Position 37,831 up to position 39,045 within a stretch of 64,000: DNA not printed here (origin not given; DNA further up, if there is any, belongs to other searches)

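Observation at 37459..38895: Unusual sensor cyclase: helical N-domain + eight-Cys cluster (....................) + PDZ-like domain + CHD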

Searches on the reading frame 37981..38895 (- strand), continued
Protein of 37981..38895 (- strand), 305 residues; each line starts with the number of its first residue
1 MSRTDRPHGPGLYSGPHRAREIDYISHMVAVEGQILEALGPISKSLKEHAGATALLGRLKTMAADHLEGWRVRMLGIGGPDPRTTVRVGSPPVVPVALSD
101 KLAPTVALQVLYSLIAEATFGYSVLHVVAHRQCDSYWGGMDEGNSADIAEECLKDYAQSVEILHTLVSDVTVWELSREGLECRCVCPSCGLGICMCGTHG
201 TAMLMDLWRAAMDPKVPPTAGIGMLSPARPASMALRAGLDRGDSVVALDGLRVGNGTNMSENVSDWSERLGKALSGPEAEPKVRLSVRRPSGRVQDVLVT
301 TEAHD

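Call 77: search_protein_families(library=pfam, alignment_id=A4, max_evalue=0.01)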
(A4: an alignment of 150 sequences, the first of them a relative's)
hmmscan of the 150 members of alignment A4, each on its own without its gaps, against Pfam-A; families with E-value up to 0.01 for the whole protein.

A. member 1, P0001 (478 aa): 2 families
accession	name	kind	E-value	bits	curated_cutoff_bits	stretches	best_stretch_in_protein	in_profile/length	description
PF00211.25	Guanylate_cyc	-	1.1e-16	61.4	21.9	1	314-446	9-155/183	Adenylate and Guanylate cyclase catalytic domain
PF17820.7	PDZ_6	-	0.0068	16.6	27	0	228-259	5-33/54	PDZ domain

B. families by the number of members that match (of 150 scanned): 27 families (the first 25 are shown)
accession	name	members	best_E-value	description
PF17820.7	PDZ_6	108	3.7e-13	PDZ domain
PF13180.12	PDZ_2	106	7.1e-15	PDZ domain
PF00595.29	PDZ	84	1.1e-08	PDZ domain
PF14685.13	PDZ_Tricorn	33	2.5e-06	Tricorn protease PDZ domain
PF00196.25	GerE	13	5.4e-20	Bacterial regulatory proteins, luxR family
PF13384.12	HTH_23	12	8.9e-07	Homeodomain-like domain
PF08281.18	Sigma70_r4_2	11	2.1e-06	Sigma-70, region 4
PF04545.22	Sigma70_r4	8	5.9e-05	Sigma-70, region 4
PF05974.18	DUF892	7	6.3e-07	Domain of unknown function (DUF892)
PF12840.13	HTH_20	6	0.00012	Helix-turn-helix domain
PF13936.12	HTH_38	5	0.00018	Helix-turn-helix domain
PF13551.12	HTH_29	5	0.00056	Winged helix-turn helix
PF21558.3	Pept_S41_N_bact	4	0.0016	Bacteroidetes, Peptidase, S41 family, N-terminal domain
PF13412.12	HTH_24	3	5.2e-05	Winged helix-turn-helix DNA-binding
PF13518.12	HTH_28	3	0.00036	Helix-turn-helix domain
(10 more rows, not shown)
